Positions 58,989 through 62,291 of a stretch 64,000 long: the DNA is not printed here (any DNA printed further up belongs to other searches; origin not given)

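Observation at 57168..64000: Giant TPR-solenoid, beta-barrel-like and repeat-module protein with a Lys-rich tail, probably larger than the window shows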

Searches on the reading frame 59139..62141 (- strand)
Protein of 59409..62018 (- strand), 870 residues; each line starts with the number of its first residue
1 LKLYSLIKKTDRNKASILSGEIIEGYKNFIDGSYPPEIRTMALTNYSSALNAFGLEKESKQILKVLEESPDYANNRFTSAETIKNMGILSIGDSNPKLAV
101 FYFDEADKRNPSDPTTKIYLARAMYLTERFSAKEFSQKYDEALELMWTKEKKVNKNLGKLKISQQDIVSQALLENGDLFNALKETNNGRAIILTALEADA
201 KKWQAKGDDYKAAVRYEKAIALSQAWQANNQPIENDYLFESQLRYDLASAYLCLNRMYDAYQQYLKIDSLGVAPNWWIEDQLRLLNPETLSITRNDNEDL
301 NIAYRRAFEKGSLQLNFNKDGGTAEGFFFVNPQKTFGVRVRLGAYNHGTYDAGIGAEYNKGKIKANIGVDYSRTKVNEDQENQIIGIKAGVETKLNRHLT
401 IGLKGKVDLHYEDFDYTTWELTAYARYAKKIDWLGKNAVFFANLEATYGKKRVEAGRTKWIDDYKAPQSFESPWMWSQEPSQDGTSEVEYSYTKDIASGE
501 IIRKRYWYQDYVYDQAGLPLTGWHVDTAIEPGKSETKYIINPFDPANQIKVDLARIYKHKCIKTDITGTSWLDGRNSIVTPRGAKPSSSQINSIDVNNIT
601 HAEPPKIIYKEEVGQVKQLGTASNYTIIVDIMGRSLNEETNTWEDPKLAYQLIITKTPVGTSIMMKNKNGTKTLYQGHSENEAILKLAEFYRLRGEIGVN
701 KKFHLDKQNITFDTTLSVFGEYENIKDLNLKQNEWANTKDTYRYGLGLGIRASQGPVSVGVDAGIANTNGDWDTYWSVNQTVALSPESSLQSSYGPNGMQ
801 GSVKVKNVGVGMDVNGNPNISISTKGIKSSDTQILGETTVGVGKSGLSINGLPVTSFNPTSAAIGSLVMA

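Call 30: search_solved_structures(query=window:59409-62018:-, max_evalue=10)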
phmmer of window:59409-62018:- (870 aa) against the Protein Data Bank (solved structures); distinct sequences matched with E-value up to 10: 1.
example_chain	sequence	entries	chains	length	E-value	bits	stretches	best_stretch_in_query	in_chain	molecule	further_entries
6tmh_d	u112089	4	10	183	1.4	10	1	651-706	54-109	ATP synthase subunit delta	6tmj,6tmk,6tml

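Call 67: predict_structure(alignment_id=A3)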
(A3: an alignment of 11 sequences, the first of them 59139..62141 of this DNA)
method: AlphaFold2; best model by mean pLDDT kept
length: 1001 residues; sequences in the alignment: 11
mean_pLDDT: 74.1   pTM: 0.49
mean pLDDT of the five models: 74.1, 74.0, 68.6, 62.5, 61.5
residues with pLDDT >= 90: 123; 70-90: 582; 50-70: 160; < 50: 136
segments of 3 or more residues with pLDDT < 50: 113-137, 331-343, 475-477, 607-611, 826-830, 844-851, 859-913, 969-979
pLDDT, mean of each block of 10 residues (from residue 1): 78 81 72 83 80 84 88 76 80 76 69 43 35 44 71 84 75 83 88 74 80 90 89 92 88 93 89 68 83 84 84 60 65 41 63 67 72 86 66 83 86 74 81 83 86 82 84 55 86 83 78 88 73 85 89 82 89 88 84 91 60 71 90 87 85 92 89 90 89 89 89 87 81 87 61 79 84 77 85 69 81 76 52 56 48 49 36 30 40 32 34 60 80 70 77 73 52 41 73 64 44
secondary structure, 60 per line:
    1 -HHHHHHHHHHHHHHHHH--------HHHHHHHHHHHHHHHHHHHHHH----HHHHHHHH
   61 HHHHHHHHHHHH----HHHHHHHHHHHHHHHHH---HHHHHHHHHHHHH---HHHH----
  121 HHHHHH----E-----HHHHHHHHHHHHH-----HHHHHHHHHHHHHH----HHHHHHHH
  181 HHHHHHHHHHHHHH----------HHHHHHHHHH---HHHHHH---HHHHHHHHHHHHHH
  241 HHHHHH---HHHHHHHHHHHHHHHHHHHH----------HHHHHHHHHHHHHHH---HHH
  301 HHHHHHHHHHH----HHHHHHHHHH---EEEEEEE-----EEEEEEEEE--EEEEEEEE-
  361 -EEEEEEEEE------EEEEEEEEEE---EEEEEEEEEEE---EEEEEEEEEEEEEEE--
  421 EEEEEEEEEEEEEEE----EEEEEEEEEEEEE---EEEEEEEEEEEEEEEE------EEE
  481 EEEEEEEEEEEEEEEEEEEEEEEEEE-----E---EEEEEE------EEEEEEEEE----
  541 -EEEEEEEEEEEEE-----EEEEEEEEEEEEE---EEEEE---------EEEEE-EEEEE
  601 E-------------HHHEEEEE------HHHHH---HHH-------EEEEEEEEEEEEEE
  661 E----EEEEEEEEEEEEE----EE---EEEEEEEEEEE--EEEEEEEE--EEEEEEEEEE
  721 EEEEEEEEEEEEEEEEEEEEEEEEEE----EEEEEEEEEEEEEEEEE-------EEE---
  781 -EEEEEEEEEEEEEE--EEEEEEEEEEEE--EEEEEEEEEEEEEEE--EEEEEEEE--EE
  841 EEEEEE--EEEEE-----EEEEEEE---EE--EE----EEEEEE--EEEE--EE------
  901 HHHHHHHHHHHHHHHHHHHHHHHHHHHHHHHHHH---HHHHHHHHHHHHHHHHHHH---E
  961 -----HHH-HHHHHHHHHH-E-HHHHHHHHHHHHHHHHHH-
elements in order (helices of 4 or more, strands of 3 or more residues): H2-18 H27-48 H53-72 H77-93 H97-109 H113-116 H121-126 H137-149 H155-168 H173-194 H205-214 H218-223 H227-246 H250-269 H280-294 H298-311 H316-325 E329-335 E341-349 E352-359 E362-370 E377-386 E390-400 E404-418 E421-435 E440-452 E456-471 E478-506 E516-521 E528-536 E542-554 E560-572 E576-580 E590-594 E596-601 E618-622 H629-633 E647-661 E666-678 E688-698 E701-708 E711-746 E751-767 E775-777 E782-795 E798-809 E812-826 E829-836 E839-846 E849-853 E859-865 E879-884 E887-890 H901-934 H938-956 H970-979 H983-1000

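Call 89: find_related_loci(query=A5, collection=metagenome_contigs, flank=10000)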
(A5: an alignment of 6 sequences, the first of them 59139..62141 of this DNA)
Query A5 (1001 aa) in metagenome_contigs; peptide patterns used: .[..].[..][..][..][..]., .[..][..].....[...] (x = any residue, [..] = any of these).
153 stretches matched a pattern; 3 encode a relative of the query (tblastn E <= 1e-3); 3 distinct loci.
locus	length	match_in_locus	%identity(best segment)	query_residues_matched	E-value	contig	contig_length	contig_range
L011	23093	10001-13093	32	9-997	2e-132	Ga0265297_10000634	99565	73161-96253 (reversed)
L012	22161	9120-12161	30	28-997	4e-135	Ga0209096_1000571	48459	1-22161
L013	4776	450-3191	31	74-983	4e-106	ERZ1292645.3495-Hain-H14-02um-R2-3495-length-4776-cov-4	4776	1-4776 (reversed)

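Call 96: search_solved_structures(query=A5, max_evalue=1)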
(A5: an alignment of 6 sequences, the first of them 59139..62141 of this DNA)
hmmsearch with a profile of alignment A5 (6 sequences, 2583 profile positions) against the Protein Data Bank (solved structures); distinct sequences matched with E-value up to 1: 0.
